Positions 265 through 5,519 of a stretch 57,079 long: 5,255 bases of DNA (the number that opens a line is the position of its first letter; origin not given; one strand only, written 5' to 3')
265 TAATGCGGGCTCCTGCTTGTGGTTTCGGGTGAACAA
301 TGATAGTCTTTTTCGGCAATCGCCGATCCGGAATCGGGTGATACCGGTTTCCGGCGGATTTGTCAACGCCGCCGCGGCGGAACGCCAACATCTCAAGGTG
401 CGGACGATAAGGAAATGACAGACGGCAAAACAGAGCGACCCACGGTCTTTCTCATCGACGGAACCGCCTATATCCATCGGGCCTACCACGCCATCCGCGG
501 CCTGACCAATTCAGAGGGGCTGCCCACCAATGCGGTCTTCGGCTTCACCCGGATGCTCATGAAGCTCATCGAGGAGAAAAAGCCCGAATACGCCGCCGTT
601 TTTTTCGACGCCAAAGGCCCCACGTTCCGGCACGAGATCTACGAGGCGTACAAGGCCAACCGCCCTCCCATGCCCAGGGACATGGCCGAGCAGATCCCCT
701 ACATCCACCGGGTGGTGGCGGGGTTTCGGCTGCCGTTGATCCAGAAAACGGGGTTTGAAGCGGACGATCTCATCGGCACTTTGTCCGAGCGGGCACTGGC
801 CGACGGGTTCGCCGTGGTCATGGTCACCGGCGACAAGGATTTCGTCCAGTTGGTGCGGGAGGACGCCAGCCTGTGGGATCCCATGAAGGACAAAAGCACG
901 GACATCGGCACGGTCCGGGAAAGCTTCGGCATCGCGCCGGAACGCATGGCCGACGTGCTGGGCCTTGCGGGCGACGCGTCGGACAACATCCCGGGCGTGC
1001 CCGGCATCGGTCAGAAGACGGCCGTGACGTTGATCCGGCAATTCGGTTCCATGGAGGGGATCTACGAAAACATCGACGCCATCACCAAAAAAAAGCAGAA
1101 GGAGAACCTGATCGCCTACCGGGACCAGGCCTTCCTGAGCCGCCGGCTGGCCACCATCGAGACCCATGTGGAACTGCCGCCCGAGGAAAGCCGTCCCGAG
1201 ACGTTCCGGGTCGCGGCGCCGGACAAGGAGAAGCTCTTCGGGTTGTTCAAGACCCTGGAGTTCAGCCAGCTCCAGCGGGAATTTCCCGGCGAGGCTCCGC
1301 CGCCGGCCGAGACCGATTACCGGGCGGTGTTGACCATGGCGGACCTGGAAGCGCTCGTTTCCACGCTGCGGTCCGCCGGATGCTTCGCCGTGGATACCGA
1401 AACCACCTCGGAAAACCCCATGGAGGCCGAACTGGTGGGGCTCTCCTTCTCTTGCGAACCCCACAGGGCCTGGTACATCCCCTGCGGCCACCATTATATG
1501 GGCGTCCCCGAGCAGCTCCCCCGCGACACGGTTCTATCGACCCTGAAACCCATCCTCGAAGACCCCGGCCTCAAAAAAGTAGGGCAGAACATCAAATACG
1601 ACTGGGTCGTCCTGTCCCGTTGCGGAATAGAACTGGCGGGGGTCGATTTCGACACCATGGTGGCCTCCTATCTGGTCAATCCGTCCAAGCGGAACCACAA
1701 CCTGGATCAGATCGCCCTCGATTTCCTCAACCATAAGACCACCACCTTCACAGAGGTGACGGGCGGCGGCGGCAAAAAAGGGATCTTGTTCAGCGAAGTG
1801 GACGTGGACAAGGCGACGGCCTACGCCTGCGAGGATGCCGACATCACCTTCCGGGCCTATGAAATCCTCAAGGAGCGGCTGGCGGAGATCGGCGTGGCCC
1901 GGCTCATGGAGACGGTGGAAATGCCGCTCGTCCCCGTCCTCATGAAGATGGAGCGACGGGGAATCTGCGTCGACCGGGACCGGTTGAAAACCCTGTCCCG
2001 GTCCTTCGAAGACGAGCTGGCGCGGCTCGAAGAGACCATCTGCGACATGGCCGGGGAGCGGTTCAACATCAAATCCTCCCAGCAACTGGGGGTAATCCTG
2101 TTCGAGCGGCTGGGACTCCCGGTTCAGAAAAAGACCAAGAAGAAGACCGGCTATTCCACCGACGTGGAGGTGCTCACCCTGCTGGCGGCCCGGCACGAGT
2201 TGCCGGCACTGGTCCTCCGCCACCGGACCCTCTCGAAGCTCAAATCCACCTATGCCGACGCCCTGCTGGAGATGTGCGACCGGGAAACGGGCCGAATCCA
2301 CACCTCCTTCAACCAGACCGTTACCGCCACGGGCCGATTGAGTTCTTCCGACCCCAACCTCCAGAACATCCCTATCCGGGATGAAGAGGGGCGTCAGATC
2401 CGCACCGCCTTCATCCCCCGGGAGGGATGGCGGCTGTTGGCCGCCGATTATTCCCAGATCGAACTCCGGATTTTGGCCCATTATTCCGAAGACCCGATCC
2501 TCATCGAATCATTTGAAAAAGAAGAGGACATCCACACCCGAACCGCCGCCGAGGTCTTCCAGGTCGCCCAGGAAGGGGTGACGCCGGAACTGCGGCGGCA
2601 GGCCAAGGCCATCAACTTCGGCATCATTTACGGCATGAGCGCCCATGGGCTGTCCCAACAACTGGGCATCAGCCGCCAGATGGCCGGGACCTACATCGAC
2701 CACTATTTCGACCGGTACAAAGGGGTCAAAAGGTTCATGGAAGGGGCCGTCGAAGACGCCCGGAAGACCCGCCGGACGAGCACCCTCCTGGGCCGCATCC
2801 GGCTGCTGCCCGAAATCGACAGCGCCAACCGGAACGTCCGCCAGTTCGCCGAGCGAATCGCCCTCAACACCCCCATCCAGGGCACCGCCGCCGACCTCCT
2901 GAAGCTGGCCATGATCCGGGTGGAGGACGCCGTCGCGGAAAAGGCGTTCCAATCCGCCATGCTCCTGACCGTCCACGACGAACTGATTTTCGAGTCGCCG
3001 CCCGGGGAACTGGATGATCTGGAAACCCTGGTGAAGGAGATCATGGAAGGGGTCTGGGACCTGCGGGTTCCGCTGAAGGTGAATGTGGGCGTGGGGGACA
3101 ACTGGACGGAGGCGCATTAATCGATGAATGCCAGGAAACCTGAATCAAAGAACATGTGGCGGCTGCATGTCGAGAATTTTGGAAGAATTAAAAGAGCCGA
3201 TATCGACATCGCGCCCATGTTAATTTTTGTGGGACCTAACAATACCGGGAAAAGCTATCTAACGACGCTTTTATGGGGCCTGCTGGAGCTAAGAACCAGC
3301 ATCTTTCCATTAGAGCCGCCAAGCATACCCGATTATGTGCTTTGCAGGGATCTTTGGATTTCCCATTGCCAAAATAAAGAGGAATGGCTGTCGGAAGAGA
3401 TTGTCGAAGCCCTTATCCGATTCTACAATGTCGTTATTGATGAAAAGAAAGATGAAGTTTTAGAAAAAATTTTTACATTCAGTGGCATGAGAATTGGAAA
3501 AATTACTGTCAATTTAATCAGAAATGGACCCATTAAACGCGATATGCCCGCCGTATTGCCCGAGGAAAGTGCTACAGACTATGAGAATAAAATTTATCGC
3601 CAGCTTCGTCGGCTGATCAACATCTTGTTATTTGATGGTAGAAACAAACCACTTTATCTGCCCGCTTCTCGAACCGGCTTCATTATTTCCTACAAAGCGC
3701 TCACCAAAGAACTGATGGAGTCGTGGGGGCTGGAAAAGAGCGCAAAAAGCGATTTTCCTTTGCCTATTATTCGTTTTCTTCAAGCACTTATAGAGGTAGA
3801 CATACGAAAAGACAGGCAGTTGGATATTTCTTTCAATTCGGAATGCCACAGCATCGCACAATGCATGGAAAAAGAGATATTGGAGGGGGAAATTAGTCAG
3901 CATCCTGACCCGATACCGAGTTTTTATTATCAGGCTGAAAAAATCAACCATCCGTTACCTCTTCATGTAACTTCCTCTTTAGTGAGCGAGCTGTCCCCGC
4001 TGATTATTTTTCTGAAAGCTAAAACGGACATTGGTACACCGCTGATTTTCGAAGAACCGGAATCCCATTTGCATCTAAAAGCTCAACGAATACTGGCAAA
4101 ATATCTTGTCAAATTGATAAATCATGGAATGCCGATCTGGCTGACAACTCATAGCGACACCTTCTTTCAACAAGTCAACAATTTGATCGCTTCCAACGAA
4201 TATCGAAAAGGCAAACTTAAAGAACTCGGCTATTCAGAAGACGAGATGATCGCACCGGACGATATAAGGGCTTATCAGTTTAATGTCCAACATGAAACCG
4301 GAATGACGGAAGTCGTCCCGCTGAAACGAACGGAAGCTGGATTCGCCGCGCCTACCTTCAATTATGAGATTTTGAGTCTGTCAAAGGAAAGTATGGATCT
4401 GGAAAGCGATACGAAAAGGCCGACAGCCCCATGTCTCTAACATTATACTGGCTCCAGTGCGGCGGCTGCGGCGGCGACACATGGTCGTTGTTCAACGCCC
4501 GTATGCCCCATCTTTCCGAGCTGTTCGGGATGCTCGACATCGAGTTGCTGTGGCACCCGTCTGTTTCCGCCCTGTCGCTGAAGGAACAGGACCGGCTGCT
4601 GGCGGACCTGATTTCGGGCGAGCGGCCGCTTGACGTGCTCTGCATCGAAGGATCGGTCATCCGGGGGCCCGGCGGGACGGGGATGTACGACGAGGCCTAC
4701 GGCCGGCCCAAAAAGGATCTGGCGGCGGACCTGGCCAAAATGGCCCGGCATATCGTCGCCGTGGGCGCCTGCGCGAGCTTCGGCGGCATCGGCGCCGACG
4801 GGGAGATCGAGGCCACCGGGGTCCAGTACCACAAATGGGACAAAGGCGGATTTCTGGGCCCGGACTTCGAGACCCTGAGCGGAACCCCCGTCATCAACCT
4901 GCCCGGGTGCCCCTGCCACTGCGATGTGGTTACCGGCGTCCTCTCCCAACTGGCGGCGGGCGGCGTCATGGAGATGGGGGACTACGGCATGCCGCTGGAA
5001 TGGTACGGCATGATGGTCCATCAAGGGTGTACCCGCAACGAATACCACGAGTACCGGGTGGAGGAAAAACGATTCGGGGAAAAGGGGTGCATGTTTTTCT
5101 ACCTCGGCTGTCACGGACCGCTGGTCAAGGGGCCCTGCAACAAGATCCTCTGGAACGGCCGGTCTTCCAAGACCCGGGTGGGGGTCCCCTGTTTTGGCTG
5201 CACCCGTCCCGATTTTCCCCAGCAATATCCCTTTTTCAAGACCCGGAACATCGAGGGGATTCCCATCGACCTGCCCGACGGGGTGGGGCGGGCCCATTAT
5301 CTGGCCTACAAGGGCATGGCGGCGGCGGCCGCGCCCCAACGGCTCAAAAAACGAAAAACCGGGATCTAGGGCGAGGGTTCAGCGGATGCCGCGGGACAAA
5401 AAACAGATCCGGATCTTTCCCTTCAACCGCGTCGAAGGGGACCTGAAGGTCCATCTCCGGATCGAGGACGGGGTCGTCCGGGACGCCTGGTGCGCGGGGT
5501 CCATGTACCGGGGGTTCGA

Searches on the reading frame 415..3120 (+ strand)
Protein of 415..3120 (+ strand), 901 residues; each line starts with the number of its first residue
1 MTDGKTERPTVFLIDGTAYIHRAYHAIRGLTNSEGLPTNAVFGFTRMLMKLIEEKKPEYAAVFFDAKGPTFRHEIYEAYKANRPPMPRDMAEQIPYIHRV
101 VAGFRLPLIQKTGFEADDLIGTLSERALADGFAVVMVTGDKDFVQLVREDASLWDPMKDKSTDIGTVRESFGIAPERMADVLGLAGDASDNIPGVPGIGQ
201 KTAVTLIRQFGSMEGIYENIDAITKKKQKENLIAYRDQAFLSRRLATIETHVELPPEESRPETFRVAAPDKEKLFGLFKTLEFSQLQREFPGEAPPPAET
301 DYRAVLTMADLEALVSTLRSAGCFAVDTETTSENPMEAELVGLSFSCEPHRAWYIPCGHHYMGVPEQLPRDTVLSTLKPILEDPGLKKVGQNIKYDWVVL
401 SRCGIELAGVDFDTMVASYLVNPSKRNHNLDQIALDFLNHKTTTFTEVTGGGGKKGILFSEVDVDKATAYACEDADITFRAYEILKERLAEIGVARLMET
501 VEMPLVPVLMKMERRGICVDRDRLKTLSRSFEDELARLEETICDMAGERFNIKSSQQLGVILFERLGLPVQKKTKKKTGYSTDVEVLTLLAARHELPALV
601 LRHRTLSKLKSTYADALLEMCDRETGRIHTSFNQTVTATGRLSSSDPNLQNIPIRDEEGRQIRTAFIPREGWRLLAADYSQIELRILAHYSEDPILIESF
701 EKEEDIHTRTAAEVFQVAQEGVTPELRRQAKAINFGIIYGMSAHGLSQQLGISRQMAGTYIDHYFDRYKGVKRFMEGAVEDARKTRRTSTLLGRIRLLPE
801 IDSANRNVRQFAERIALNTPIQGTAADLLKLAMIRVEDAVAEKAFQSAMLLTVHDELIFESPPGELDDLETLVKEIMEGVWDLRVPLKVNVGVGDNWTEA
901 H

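Call 9: search_protein_families(library=pfam, proteins=[window:415-3120:+], max_evalue=0.001)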
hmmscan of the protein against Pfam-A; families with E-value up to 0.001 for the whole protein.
window:415-3120:+ (901 aa): 5 families
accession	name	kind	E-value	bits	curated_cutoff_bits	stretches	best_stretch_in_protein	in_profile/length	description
PF00476.26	DNA_pol_A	-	2.5e-163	543.9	34.3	1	522-899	2-381/381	DNA polymerase family A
PF02739.22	5_3_exonuc_N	-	1.6e-56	191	34.3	1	11-171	2-163/164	5'-3' exonuclease, N-terminal resolvase-like domain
PF01367.25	5_3_exonuc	-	2.7e-32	111.6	40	1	174-257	2-85/97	5'-3' exonuclease, C-terminal SAM fold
PF01612.26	DNA_pol_A_exo1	-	1.2e-28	100.5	23.6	1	302-489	1-172/173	3'-5' exonuclease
PF22619.2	DNA_polI_exo1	-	8.6e-15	55.2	27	1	329-457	4-120/140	DNA polymerase I, ribonuclease H-like domain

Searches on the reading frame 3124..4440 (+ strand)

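Call 9: search_protein_families(library=pfam, proteins=[window:3124-4440:+], max_evalue=0.001)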
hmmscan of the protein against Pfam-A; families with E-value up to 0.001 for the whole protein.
window:3124-4440:+ (438 aa): 2 families
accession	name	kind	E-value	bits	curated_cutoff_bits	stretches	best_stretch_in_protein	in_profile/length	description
PF13175.12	AAA_15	-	5.5e-20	72.8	32.1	2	13-90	5-76/374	AAA ATPase domain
PF13304.12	AAA_21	-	2.1e-07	31.8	27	1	238-346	220-301/304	AAA domain, putative AbiEii toxin, Type IV TA system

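Call 88: search_protein_families(library=padloc, proteins=[window:3124-4440:+], max_evalue=0.001)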
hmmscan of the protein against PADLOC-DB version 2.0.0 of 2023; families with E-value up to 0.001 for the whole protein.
window:3124-4440:+ (438 aa): 61 families (the best 25 are shown)
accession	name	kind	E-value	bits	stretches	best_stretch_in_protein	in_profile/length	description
PDLC04033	PD-T4-4_A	-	2.3e-37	127.3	2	195-425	221-453/460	-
PDLC04664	PDC-M47A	-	8.7e-29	98.7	2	203-386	226-407/461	-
PDLC04032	PD-T4-4_A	-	4.7e-28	96.4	2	274-422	317-461/474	-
PDLC02979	AriA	-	4.1e-22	77.5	2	14-117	6-86/373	-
PDLC03878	NsnB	-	1e-19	69.6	1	13-397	4-313/345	-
PDLC02980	AriA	-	1.6e-12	46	1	34-346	3-301/304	-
PDLC04710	PDC-M56A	-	5.1e-12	43.5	1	11-50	1-40/382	-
PDLC00070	GajA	-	1.5e-10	38.4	1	305-346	292-335/596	AAA ATPase domain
PDLC00062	GajA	-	3.3e-10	37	1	307-352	306-348/639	AAA ATPase domain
PDLC00082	GajA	-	4.2e-10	36.7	1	307-349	376-419/694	AAA ATPase domain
PDLC04176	HEC-01A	-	6.2e-10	37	1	295-351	269-324/371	-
PDLC02358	Old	-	8.6e-10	36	1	13-45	6-38/578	Old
PDLC02981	AriAB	-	8.7e-10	35.9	1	307-348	334-377/694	-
PDLC00094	GajA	-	1.6e-09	34.8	1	306-393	302-387/569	AAA ATPase domain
PDLC04213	HEC-02A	-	3.5e-09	34.7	1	277-352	204-280/337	-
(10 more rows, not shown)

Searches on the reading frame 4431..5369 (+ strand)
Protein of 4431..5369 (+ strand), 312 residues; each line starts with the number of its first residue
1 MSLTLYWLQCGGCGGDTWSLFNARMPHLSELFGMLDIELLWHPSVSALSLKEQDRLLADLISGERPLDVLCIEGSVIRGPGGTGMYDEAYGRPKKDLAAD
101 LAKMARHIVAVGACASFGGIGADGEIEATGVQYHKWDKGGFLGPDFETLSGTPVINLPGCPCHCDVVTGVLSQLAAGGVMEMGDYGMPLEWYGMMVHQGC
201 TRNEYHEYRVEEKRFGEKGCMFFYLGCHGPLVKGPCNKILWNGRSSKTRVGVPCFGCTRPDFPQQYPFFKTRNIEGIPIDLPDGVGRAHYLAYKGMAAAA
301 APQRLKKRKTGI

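Call 7: search_protein_families(library=pfam, proteins=[window:4431-5369:+], max_evalue=0.01)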
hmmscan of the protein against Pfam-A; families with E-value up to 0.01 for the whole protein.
window:4431-5369:+ (312 aa): 2 families
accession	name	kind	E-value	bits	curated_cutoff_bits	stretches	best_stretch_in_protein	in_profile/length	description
PF14720.11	NiFe_hyd_SSU_C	-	3.6e-23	82.1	27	1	192-269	1-79/80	NiFe/NiFeSe hydrogenase small subunit C-terminal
PF01058.29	Oxidored_q6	-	2.6e-21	76.1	27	1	13-174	1-128/128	NADH ubiquinone oxidoreductase, 20 Kd subunit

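Call 8: search_protein_families(library=ncbifam, proteins=[window:4431-5369:+], max_evalue=0.01)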
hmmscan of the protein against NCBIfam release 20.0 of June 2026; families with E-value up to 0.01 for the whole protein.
window:4431-5369:+ (312 aa): 3 families
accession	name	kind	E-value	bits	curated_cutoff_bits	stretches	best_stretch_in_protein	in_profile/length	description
NF045520.1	H2_NiFeSe_small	exception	1.5e-29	103.4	470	1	5-270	42-313/314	NiFeSe hydrogenase small subunit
TIGR00391.1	hydA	subfamily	8.8e-26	90.9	179.5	1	6-266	54-305/365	hydrogenase small subunit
NF007779.0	PRK10468.1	equivalog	5e-20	71.8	659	1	6-260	52-298/372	hydrogenase 2 small subunit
